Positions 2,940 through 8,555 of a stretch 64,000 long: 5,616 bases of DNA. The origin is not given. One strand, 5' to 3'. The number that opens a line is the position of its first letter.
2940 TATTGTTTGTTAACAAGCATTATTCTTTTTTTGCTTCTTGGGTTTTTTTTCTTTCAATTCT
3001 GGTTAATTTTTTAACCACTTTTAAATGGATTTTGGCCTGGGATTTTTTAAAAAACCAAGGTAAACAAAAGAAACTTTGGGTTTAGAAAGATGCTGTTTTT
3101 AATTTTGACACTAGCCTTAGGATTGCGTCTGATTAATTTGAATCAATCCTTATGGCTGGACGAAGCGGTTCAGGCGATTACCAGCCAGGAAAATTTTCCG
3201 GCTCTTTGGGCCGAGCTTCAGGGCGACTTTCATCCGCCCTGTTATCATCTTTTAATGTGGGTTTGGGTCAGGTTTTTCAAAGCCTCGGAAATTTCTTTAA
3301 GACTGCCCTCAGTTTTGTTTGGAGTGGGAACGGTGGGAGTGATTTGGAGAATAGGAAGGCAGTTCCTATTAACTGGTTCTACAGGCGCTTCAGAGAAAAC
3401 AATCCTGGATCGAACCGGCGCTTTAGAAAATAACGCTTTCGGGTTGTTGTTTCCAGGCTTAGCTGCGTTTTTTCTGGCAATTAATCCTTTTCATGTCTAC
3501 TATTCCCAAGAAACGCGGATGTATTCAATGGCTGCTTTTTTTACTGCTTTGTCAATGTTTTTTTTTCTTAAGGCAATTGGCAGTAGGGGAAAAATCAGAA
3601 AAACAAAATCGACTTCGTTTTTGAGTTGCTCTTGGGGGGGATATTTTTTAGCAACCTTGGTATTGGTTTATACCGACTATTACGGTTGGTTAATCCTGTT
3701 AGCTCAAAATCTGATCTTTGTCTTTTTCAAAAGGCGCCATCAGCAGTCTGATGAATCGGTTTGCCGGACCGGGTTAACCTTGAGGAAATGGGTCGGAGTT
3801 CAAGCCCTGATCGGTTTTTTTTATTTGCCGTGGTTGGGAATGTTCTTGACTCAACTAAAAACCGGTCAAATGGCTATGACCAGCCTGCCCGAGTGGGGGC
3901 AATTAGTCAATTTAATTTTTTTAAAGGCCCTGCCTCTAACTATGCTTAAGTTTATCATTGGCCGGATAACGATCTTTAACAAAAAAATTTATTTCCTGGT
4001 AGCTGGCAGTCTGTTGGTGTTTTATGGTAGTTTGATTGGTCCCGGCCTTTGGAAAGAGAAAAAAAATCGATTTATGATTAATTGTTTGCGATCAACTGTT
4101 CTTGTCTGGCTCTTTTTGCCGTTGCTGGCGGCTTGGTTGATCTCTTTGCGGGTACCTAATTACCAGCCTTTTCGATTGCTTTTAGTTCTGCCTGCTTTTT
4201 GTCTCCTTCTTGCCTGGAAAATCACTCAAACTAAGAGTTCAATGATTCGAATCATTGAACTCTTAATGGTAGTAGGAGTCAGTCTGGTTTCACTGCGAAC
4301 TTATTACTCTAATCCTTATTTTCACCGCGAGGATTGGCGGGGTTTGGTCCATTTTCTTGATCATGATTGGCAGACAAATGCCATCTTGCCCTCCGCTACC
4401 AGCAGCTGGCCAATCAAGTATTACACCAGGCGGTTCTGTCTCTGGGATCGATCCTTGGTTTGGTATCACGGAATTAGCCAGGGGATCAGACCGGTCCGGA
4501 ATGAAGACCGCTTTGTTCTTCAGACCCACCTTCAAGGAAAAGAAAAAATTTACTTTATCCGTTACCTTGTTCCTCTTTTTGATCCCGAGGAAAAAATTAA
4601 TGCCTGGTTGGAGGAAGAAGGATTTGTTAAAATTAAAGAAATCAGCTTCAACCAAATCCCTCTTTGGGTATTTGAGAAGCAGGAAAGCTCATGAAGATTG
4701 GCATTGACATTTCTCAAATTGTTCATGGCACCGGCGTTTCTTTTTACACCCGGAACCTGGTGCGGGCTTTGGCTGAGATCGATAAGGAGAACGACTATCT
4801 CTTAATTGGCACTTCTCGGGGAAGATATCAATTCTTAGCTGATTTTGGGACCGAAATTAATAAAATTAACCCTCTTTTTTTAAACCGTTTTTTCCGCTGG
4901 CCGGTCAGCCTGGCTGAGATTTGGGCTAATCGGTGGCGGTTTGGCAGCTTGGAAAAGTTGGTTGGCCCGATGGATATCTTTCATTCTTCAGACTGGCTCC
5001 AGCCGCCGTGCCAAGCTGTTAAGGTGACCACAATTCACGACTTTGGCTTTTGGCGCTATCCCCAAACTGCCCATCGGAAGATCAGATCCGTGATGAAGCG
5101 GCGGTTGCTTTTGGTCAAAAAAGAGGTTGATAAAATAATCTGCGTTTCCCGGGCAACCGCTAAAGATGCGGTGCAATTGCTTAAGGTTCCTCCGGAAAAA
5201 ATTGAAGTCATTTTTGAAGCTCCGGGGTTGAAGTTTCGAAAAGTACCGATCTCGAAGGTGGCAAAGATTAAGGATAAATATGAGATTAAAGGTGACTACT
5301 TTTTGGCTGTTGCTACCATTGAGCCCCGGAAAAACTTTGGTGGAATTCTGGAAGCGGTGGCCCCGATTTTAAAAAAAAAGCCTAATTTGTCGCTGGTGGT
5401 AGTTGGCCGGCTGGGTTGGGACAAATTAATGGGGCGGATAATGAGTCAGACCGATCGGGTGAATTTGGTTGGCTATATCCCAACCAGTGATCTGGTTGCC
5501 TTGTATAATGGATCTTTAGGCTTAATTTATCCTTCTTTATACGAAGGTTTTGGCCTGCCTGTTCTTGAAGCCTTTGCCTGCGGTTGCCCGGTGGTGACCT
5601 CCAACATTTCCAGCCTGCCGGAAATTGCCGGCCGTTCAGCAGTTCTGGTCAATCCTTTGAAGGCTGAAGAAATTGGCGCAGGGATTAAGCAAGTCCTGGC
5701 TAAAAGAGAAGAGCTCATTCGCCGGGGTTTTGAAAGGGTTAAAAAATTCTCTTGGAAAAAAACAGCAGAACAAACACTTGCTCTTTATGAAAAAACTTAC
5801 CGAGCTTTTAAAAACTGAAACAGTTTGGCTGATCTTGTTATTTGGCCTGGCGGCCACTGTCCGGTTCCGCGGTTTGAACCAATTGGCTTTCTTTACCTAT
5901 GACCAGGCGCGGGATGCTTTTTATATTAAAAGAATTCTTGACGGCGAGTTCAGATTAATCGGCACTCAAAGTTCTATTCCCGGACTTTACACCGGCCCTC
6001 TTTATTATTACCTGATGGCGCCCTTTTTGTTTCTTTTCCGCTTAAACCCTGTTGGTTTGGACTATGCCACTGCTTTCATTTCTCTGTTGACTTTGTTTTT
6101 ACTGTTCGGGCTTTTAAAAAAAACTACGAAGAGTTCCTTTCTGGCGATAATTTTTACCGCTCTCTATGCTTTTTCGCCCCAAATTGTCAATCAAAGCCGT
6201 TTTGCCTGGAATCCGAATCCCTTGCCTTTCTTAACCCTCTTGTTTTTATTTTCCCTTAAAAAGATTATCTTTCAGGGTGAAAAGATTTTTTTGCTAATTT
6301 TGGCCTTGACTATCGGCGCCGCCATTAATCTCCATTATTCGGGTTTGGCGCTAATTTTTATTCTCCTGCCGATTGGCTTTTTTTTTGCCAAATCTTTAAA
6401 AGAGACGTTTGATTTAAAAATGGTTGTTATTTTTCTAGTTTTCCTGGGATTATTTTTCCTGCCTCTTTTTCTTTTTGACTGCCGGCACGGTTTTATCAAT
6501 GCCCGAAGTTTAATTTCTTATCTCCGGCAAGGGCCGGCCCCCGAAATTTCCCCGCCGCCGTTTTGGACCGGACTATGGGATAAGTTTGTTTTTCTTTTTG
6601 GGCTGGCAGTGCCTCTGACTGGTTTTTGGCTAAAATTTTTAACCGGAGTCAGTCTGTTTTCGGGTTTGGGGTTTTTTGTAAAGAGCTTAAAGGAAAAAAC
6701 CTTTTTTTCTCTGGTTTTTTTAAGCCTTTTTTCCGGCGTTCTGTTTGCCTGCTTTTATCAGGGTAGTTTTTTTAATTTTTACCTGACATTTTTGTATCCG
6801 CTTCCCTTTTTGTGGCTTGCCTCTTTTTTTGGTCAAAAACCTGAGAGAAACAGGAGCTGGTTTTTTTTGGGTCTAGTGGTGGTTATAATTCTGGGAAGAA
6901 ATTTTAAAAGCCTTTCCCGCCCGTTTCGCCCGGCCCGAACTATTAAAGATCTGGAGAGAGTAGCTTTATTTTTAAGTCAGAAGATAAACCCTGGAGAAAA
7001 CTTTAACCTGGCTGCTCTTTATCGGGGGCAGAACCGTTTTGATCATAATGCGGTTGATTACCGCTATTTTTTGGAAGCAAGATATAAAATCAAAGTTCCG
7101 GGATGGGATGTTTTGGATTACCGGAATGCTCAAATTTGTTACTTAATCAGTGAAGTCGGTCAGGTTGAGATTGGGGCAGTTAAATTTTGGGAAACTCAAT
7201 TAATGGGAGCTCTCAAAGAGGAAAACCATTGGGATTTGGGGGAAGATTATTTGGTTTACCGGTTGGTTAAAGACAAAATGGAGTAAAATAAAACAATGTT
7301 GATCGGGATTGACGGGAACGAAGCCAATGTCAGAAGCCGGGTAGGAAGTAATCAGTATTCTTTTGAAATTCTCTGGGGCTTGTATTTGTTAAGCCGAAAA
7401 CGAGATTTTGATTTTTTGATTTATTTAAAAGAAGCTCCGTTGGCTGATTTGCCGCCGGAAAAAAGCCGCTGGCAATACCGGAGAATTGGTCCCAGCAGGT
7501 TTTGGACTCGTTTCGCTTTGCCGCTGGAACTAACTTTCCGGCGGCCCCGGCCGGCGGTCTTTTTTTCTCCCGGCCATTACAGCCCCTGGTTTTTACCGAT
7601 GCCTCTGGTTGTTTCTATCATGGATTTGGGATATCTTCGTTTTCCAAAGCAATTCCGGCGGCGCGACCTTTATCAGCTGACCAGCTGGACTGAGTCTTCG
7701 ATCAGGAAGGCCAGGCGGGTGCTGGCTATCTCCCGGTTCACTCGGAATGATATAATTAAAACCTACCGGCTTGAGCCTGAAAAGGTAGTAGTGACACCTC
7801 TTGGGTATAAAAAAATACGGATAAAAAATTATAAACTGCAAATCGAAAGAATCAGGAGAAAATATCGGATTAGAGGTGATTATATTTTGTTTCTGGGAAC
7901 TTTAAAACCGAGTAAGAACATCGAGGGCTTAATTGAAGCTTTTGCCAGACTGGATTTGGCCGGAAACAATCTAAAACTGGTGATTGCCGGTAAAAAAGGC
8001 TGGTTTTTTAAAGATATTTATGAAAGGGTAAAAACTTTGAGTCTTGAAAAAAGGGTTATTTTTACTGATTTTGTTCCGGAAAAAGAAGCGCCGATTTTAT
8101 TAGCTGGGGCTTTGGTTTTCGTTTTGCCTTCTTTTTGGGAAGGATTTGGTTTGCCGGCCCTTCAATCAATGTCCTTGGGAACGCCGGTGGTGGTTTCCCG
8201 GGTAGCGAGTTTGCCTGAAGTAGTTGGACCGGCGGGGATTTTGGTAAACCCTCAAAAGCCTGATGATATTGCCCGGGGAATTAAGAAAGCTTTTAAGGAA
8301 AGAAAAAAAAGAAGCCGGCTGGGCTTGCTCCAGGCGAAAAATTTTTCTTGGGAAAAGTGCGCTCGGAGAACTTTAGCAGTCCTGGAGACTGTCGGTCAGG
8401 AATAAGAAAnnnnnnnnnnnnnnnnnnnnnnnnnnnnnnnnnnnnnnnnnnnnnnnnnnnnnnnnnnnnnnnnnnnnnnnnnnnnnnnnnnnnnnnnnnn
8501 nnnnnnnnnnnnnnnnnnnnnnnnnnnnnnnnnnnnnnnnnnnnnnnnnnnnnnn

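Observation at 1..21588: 21-kb glycosylation supercluster encoding a complete lipid-linked mannose pathway with four to five GT-C transferases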

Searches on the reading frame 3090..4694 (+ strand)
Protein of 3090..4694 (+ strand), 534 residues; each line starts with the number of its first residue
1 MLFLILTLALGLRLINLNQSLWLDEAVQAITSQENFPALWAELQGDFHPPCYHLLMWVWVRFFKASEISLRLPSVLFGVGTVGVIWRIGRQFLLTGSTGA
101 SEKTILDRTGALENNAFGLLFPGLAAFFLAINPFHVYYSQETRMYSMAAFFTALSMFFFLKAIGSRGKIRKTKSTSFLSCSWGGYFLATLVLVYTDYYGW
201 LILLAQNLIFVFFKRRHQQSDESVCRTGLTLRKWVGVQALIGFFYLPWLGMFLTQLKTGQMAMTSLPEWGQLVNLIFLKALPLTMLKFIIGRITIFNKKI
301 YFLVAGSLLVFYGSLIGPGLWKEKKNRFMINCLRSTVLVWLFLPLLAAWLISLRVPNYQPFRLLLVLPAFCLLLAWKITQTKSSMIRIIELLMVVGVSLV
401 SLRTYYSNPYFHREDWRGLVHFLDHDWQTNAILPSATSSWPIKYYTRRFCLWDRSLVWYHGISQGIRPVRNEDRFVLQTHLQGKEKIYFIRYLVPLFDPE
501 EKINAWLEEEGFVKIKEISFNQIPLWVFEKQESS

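Call 4: search_protein_families(library=pfam, proteins=[window:3090-4694:+], max_evalue=0.01)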
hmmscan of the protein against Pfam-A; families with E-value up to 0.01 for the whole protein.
window:3090-4694:+ (534 aa): 2 families
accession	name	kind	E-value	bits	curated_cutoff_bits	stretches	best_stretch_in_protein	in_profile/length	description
PF13231.12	PMT_2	-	7.5e-05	23.4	26.1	1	48-93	2-47/160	Dolichyl-phosphate-mannose-protein mannosyltransferase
PF19484.4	DUF6020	-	0.00098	18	28.3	1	117-217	239-336/604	Family of unknown function (DUF6020)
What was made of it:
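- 3090..4694 (+): GTC2: GT-C membrane transferase. PMT_2 23.4 bits, below the 26.1 cut-off (call 4).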

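Call 6: search_protein_families(library=ncbifam, proteins=[window:3090-4694:+], max_evalue=0.01)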
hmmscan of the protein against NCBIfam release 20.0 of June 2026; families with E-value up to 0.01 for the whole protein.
window:3090-4694:+ (534 aa): 2 families
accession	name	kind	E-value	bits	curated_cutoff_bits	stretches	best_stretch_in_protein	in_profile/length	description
TIGR03663.1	TIGR03663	subfamily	5e-07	29.1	126.25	2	2-86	4-89/435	flippase activity-associated protein Agl23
NF052499.1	MnslTaseMT1671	equivalog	4.6e-05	22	900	1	19-93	47-123/523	mannosyltransferase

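Call 18: search_solved_structures(query=window:3090-4694:+, max_evalue=1)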
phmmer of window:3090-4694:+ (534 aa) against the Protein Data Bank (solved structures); distinct sequences matched with E-value up to 1: 0.

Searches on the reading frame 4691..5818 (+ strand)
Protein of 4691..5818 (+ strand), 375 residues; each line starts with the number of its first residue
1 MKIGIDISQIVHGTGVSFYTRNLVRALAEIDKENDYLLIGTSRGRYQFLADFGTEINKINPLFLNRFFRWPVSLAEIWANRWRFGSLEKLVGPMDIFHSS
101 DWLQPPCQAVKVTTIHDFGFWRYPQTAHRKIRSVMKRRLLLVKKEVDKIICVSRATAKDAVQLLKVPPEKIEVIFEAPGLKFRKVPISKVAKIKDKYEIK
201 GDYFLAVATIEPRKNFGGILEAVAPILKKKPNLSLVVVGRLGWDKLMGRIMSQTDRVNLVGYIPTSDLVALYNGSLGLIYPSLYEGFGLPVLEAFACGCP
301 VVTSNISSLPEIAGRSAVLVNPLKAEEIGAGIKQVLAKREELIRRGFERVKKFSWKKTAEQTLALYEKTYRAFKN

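Call 4: search_protein_families(library=pfam, proteins=[window:4691-5818:+], max_evalue=0.01)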
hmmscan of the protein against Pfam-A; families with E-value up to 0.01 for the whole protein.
window:4691-5818:+ (375 aa): 6 families
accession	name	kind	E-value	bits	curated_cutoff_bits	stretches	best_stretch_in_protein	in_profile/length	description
PF00534.26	Glycos_transf_1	-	3.2e-27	95.6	26.4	1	194-341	6-161/172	Glycosyl transferases group 1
PF13692.12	Glyco_trans_1_4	-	1.5e-23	84.1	27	1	203-337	3-141/142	Glycosyl transferases group 1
PF13439.12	Glyco_transf_4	-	2.4e-12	47.6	28.5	1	15-174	3-162/170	Glycosyltransferase Family 4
PF13524.12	Glyco_trans_1_2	-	1.2e-10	42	25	1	223-363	6-143/144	Glycosyl transferase-like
PF20706.3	GT4-conflict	-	4.7e-06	26.3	26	1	269-313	276-320/385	Family 4 Glycosyltransferase in conflict systems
PF13579.12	Glyco_trans_4_4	-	7.2e-05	23.6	29.7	1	14-174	1-155/158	Glycosyl transferase 4-like domain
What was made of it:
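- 4691..5818 (+): GT4a glycosyltransferase (GT-B). Glycos_transf_1 95.6 bits and Glyco_transf_4 47.6 bits (call 4).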

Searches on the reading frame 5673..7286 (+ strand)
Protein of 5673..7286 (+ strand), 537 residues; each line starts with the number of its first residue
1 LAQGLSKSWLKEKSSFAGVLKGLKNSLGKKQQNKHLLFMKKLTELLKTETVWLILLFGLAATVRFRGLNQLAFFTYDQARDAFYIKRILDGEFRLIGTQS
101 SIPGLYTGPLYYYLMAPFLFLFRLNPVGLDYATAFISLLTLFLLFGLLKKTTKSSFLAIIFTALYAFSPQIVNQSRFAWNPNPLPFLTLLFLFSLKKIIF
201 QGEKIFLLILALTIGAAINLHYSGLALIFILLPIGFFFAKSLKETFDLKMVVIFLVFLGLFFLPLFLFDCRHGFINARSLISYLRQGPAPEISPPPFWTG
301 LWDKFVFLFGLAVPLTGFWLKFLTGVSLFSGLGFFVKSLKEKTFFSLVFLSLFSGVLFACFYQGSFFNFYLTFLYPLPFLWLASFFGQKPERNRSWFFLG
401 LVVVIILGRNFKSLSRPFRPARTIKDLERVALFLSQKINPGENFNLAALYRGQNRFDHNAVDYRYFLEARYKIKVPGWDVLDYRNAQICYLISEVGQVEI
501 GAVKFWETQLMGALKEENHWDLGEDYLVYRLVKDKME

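Call 4: search_protein_families(library=pfam, proteins=[window:5673-7286:+], max_evalue=0.01)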
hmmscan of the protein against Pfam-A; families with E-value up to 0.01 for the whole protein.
window:5673-7286:+ (537 aa): 1 family
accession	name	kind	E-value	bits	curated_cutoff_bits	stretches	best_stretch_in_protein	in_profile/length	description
PF02366.24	PMT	-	6.1e-06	26.4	22.7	1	109-268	65-233/245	Dolichyl-phosphate-mannose-protein mannosyltransferase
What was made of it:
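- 5787..7286 (+): GTC3: GT-C membrane transferase. The ATG at 5787 is the likely start; the mechanical ORF begins at the TTG at 5673. PMT 26.4 bits, above the 22.7 cut-off (call 4).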

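Call 6: search_protein_families(library=ncbifam, proteins=[window:5673-7286:+], max_evalue=0.01)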
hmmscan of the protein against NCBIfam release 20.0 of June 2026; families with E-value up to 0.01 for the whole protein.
window:5673-7286:+ (537 aa): 1 family
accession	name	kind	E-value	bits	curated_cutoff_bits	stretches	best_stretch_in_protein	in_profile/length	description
TIGR03663.1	TIGR03663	subfamily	0.0027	16.8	126.25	1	51-231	4-173/435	flippase activity-associated protein Agl23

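Call 19: search_solved_structures(query=window:5787-7286:+, max_evalue=1)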
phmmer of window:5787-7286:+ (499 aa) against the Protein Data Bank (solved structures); distinct sequences matched with E-value up to 1: 0.

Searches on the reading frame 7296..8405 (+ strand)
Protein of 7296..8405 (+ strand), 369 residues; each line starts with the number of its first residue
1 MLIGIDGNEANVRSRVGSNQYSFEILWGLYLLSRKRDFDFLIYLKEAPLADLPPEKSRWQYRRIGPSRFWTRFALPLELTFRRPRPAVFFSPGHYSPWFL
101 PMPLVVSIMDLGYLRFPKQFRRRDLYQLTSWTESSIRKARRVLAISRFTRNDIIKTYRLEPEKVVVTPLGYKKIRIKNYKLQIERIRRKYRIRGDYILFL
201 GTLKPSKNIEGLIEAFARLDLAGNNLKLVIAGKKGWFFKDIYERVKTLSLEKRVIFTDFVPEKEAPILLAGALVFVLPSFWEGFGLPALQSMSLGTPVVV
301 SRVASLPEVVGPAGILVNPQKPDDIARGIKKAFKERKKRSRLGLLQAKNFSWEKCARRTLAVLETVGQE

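Call 4: search_protein_families(library=pfam, proteins=[window:7296-8405:+], max_evalue=0.01)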
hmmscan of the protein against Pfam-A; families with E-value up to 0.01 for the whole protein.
window:7296-8405:+ (369 aa): 5 families
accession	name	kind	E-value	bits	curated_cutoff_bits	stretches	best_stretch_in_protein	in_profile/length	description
PF00534.26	Glycos_transf_1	-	3.2e-36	124.9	26.4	1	184-343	3-166/172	Glycosyl transferases group 1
PF13692.12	Glyco_trans_1_4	-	6.3e-29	101.5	27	1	196-333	3-140/142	Glycosyl transferases group 1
PF20706.3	GT4-conflict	-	2.7e-09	37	26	1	193-303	196-313/385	Family 4 Glycosyltransferase in conflict systems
PF13439.12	Glyco_transf_4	-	2.3e-08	34.7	28.5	1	57-170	44-165/170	Glycosyltransferase Family 4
PF13579.12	Glyco_trans_4_4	-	0.0002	22.1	29.7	1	68-170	54-158/158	Glycosyl transferase 4-like domain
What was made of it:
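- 7296..8405 (+): GT4b glycosyltransferase; first gene of the conserved core. Glycos_transf_1 124.9 bits (call 4).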
